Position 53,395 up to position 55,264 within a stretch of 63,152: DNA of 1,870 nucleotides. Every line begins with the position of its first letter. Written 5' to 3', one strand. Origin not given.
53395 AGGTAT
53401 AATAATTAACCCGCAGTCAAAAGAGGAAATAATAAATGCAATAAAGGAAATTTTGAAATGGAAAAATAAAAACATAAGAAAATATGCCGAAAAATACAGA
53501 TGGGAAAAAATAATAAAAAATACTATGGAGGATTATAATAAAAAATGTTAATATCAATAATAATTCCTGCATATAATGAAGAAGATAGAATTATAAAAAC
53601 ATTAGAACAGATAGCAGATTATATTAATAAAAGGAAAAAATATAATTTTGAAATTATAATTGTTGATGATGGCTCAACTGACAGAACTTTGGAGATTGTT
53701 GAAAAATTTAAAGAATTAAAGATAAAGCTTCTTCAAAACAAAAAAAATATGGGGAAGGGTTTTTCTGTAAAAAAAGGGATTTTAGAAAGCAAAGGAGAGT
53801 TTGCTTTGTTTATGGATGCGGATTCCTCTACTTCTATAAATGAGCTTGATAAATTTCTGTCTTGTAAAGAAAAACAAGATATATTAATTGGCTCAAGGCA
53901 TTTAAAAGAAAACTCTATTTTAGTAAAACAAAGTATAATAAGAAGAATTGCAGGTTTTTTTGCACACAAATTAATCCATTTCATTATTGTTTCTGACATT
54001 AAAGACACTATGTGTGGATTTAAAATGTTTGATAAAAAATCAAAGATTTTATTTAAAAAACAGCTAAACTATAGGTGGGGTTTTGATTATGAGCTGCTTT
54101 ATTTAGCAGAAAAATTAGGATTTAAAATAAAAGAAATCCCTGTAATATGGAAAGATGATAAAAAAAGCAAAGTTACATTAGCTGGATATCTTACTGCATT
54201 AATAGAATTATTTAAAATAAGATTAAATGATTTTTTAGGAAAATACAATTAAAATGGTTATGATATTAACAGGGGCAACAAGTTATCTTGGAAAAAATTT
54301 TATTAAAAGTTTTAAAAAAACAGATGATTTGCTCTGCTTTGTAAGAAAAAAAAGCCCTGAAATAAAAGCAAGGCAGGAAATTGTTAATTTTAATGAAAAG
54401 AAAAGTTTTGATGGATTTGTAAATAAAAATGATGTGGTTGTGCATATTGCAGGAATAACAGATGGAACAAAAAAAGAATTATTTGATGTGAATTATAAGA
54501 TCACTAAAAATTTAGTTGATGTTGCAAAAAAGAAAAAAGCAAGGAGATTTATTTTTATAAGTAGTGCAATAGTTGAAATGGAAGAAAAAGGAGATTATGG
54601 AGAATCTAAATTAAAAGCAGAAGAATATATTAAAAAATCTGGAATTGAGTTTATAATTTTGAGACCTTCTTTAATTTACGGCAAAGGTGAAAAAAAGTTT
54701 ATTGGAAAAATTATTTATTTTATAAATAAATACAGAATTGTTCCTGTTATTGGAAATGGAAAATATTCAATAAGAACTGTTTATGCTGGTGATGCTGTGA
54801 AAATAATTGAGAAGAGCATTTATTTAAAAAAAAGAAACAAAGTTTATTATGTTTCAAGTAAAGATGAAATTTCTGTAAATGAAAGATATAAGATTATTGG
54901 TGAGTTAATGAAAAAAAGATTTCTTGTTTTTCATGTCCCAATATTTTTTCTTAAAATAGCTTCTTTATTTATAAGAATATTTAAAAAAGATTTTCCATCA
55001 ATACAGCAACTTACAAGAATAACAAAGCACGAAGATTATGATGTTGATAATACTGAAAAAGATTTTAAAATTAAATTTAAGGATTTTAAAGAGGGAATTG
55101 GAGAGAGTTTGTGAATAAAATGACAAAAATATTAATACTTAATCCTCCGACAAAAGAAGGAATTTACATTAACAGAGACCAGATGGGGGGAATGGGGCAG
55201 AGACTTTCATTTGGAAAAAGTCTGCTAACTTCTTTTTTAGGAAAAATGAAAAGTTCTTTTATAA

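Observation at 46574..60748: Three B12-binding radical-SAM paralogs in a genome type not expected to make cobalamin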

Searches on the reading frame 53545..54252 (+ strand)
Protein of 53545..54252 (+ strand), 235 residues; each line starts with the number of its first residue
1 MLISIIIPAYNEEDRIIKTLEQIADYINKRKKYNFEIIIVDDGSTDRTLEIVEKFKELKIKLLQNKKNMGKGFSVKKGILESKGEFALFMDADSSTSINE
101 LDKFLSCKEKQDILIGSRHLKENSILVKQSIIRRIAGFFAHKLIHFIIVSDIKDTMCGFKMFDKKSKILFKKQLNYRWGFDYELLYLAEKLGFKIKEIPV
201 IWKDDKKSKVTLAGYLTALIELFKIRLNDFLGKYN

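Call 10: search_protein_families(library=pfam, proteins=[window:53545-54252:+], max_evalue=0.001)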
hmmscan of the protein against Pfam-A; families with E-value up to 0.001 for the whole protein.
window:53545-54252:+ (235 aa): 3 families
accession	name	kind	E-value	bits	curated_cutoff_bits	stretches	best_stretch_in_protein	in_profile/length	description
PF00535.33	Glycos_transf_2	-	3e-29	102.5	23.3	1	4-165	1-162/168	Glycosyl transferase family 2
PF10111.15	Glyco_tranf_2_2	-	1.9e-12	47.7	27.3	1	4-108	1-106/276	Glycosyltransferase like family 2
PF13641.12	Glyco_tranf_2_3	-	1.4e-08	35.5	27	1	3-107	3-110/230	Glycosyltransferase like family 2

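Call 34: search_protein_families(library=ncbifam, proteins=[window:53545-54252:+], max_evalue=0.00001)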
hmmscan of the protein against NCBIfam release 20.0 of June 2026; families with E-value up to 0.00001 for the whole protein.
window:53545-54252:+ (235 aa): 23 families
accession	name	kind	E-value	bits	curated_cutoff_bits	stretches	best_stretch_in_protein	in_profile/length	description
NF047588.1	GlcsyltransPgfSStrep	equivalog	2e-19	69.9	500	1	1-171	1-168/308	glycosyltransferase PgfS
TIGR04283.1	glyco_like_mftF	equivalog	3.7e-16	59.4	182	1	3-112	1-101/221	TIGR04283 family arsenosugar biosynthesis glycosyltransferase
NF041875.1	EPS_EpsD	equivalog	6e-16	58.7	370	1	3-110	1-106/325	exopolysaccharide biosynthesis glycosyltransferase EpsD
TIGR03937.1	PgaC_IcaA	equivalog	6.5e-16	58.3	422.3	1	2-94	46-136/407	poly-beta-1,6-N-acetyl-D-glucosamine synthase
NF007482.0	PRK10073.1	equivalog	7.9e-15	54.7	423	1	3-112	8-114/334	glycosyltransferase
NF047683.1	TeichurnBiosyTuaG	equivalog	2.4e-14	53.6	400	1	2-112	7-115/252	teichuronic acid biosynthesis protein TuaG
NF038302.1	EPS_HpsE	equivalog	1.1e-13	50.8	300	1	3-98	3-101/307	hormogonium polysaccharide biosynthesis glycosyltransferase HpsE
NF053739.1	GlytfEpsEBac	equivalog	2.7e-11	43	450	1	3-111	3-110/265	glycosyltransferase EpsE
NF010496.0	PRK13915.1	equivalog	3.5e-11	42.7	262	1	3-95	33-128/307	glucosyl-3-phosphoglycerate synthase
NF007986.1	PRK10714.1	equivalog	6.1e-11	41.9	529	1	3-143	8-145/316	undecaprenyl-phosphate 4-deoxy-4-formamido-L-arabinose transferase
NF058614.1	PPMAGASynPpgS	equivalog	2e-10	40.5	370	1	5-200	4-194/226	polyprenyl-phospho-N-acetylgalactosaminyl synthase PpgS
TIGR04182.1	glyco_TIGR04182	equivalog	2.2e-10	40.4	325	1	3-206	2-194/293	S-layer glycoprotein N-glycosyltransferase AglJ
TIGR04009.1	wcaE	equivalog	2.6e-10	40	369.2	1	1-118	1-119/248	colanic acid biosynthesis glycosyltransferase WcaE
NF041391.1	DPhHxTase_Halo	equivalog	4.2e-10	39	375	1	9-205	3-186/213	dolichyl-phosphate hexose transferase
TIGR04017.1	WcaA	equivalog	2.2e-09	37.3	495.75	1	2-110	6-112/279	colanic acid biosynthesis glycosyltransferase WcaA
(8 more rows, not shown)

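Call 71: search_solved_structures(query=window:53545-54252:+, max_evalue=0.001)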
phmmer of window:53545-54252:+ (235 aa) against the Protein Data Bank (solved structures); distinct sequences matched with E-value up to 0.001: 28.
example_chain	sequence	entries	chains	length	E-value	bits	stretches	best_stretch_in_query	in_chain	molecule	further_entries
5mlz_A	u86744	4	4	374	2.2e-15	60.3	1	1-202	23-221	Dolichol monophosphate mannose synthase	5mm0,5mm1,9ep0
5tze_C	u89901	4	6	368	2.8e-13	53.4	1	2-99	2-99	Glycosyl transferase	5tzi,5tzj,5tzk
5tz8_A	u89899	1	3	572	4.5e-13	52.7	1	2-98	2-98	Glycosyl transferase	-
2z87_A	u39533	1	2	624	1.1e-12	51.5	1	3-98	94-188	Chondroitin synthase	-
2z86_A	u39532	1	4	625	1.1e-12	51.5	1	3-98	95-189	Chondroitin synthase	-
6p61_A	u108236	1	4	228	6.5e-12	48.9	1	3-120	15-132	Glycosyltransferase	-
5ekp_C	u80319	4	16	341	2.2e-11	47.2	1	3-166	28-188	Uncharacterized glycosyltransferase sll0501 | Glycosyltransferase sll0501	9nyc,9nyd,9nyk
9nye_A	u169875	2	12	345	2.3e-11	47.2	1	3-166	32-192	Glycosyltransferase sll0501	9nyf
5eke_A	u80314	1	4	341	2.3e-11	47.1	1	3-166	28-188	Uncharacterized glycosyltransferase sll0501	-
6h1j_A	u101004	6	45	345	1.1e-09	41.7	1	3-134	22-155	Probable ss-1,3-N-acetylglucosaminyltransferase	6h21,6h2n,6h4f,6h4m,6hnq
5hea_A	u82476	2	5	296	5.1e-09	39.5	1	2-95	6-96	Putative glycosyltransferase (GalT1)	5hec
8vh7_A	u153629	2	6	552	1.9e-08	37.6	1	2-103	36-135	Heparosan synthase B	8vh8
8viw_A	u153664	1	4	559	2e-08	37.5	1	2-103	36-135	Heparosan synthase B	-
9bhc_C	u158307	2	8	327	6.3e-07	32.6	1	3-128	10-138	Undecaprenyl-phosphate 4-deoxy-4-formamido-L-arabinose transferase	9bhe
8vxh_A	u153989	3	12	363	8e-07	32.3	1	3-128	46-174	Undecaprenyl-phosphate 4-deoxy-4-formamido-L-arabinose transferase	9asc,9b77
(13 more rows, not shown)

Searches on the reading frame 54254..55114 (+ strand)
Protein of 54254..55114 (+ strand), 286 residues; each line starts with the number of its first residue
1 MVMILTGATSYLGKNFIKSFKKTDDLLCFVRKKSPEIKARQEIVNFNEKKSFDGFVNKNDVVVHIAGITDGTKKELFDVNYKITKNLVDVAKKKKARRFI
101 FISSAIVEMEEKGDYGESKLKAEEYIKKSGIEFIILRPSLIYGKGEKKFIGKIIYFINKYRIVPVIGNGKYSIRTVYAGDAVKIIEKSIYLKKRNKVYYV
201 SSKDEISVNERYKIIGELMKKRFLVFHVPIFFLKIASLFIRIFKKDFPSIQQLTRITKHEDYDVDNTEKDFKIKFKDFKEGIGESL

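Call 10: search_protein_families(library=pfam, proteins=[window:54254-55114:+], max_evalue=0.001)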
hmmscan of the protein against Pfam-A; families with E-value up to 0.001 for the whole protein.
window:54254-55114:+ (286 aa): 5 families
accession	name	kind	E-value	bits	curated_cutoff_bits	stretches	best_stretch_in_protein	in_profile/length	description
PF01370.27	Epimerase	-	4.8e-19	69.2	20.9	1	4-187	2-223/240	NAD dependent epimerase/dehydratase family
PF13460.12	NAD_binding_10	-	8e-13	49.1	27.2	1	7-145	1-150/184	NAD(P)H-binding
PF01073.25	3Beta_HSD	-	1.3e-12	47.8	22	1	5-182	2-222/280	3-beta hydroxysteroid dehydrogenase/isomerase family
PF07993.18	NAD_binding_4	-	1.6e-12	47.6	20.1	1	50-112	80-145/258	Male sterility protein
PF04321.23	RmlD_sub_bind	-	8.3e-11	41.9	27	1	2-166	2-176/287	RmlD substrate binding domain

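Call 34: search_protein_families(library=ncbifam, proteins=[window:54254-55114:+], max_evalue=0.00001)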
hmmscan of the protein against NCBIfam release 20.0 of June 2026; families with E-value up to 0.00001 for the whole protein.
window:54254-55114:+ (286 aa): 10 families
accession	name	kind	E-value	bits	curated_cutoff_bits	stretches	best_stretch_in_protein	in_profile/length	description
TIGR01746.1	Thioester-redct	subfamily_domain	5.6e-12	45.6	213.35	0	50-111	80-143/371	thioester reductase domain-containing protein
NF042423.1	oxyalk_red_Shew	equivalog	1.8e-10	40.4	580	1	3-209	11-247/331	2-alkyl-3-oxoalkanoate reductase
NF047837.1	UDPAcbARedWbcJ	equivalog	4.2e-10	39.1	500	1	1-209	1-205/372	UDP-2-acetamido-2,6-beta-L-arabino-hexul-4-ose reductase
TIGR01214.1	rmlD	equivalog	5.3e-10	38.9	224.05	1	4-227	3-234/285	dTDP-4-dehydrorhamnose reductase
TIGR01777.1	yfcH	hypoth_equivalog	8.4e-10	38.7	207.35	1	4-235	2-256/292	TIGR01777 family oxidoreductase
NF042422.1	oxyalk_red_OleD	equivalog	9.7e-10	38.3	580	0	112-183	136-209/329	2-alkyl-3-oxoalkanoate reductase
NF050030.1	thlkprotThyD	equivalog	1.7e-09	37.3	400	1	1-234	1-264/305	thylakoid membrane protein ThyD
NF052578.1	StrlDmthSdmBMthl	equivalog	4.6e-09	36.5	600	1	1-104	1-113/328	sterol demethylase protein SdmB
TIGR03466.1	HpnA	hypoth_equivalog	9.2e-08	31.3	367.65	1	2-119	2-129/327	hopanoid-associated sugar epimerase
NF004520.0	PRK05865.1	equivalog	1e-06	27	1509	1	2-189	2-171/854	sugar epimerase family protein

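Call 70: search_solved_structures(query=window:54254-55114:+, max_evalue=0.001)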
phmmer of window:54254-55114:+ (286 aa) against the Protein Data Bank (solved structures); distinct sequences matched with E-value up to 0.001: 27.
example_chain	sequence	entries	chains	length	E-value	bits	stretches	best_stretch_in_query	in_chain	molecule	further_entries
7ar7_P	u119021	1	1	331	2.7e-09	40.2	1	47-278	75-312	NADH dehydrogenase [ubiquinone] 1 alpha subcomplex subunit 9, mitochondrial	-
7a23_T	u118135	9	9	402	5.1e-09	39.3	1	47-278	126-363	39kDa | NADH dehydrogenase [ubiquinone] 1 alpha subcomplex subunit 9, mitochondrial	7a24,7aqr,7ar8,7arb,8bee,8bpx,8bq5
6x89_A9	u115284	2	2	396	7.1e-09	38.8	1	45-221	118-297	NADH dehydrogenase [ubiquinone] 1 alpha subcomplex subunit 9, mitochondrial isoform X1 | NDUA9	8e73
7arc_P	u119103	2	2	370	3.6e-08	36.5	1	55-213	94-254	39 kDa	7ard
5lnk_d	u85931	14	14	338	1.7e-07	34.3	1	46-231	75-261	Mitochondrial complex I, 39 kDa subunit | NADH:ubiquinone oxidoreductase subunit A9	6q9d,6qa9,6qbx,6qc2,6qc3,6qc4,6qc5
7zdh_d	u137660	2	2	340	1.8e-07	34.2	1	46-231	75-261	NADH:ubiquinone oxidoreductase subunit A9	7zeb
9w2u_P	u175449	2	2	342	2.3e-07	33.8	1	46-230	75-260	NADH dehydrogenase [ubiquinone] 1 alpha subcomplex subunit 9, mitochondrial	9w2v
6zk9_d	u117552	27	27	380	2.3e-07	33.8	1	46-231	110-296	NADH:ubiquinone oxidoreductase subunit A9 | NADH dehydrogenase [ubiquinone] 1 alpha subcomplex subunit 9, mitochondrial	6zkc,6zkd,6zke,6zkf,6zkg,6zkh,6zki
7dgq_R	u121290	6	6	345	2.3e-07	33.8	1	46-230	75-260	NADH dehydrogenase [ubiquinone] 1 alpha subcomplex subunit 9, mitochondrial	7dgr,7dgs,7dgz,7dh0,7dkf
7qsd_P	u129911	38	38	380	3e-07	33.5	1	46-229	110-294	NADH dehydrogenase [ubiquinone] 1 alpha subcomplex subunit 9, mitochondrial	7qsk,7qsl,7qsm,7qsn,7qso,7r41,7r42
5xtb_J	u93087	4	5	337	2.6e-06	30.4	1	48-234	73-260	NADH dehydrogenase [ubiquinone] 1 alpha subcomplex subunit 9, mitochondrial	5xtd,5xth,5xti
9ti4_J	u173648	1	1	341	2.7e-06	30.3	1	48-234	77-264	NADH dehydrogenase [ubiquinone] 1 alpha subcomplex subunit 9, mitochondrial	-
9cwt_J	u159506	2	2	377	3.5e-06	30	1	48-234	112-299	NADH dehydrogenase [ubiquinone] 1 alpha subcomplex subunit 9, mitochondrial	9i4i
7v2d_J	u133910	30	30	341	7e-06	29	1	46-189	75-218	NADH dehydrogenase [ubiquinone] 1 alpha subcomplex subunit 9, mitochondrial | NADH dehydrogenase ubiquinone 1 alpha subcomplex subunit 9, mitochondrial | NADH:u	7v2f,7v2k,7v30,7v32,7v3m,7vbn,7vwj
7v2c_J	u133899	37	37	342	7e-06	29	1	46-189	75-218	NADH dehydrogenase [ubiquinone] 1 alpha subcomplex subunit 9, mitochondrial | NADH dehydrogenase ubiquinone 1 alpha subcomplex subunit 9, mitochondrial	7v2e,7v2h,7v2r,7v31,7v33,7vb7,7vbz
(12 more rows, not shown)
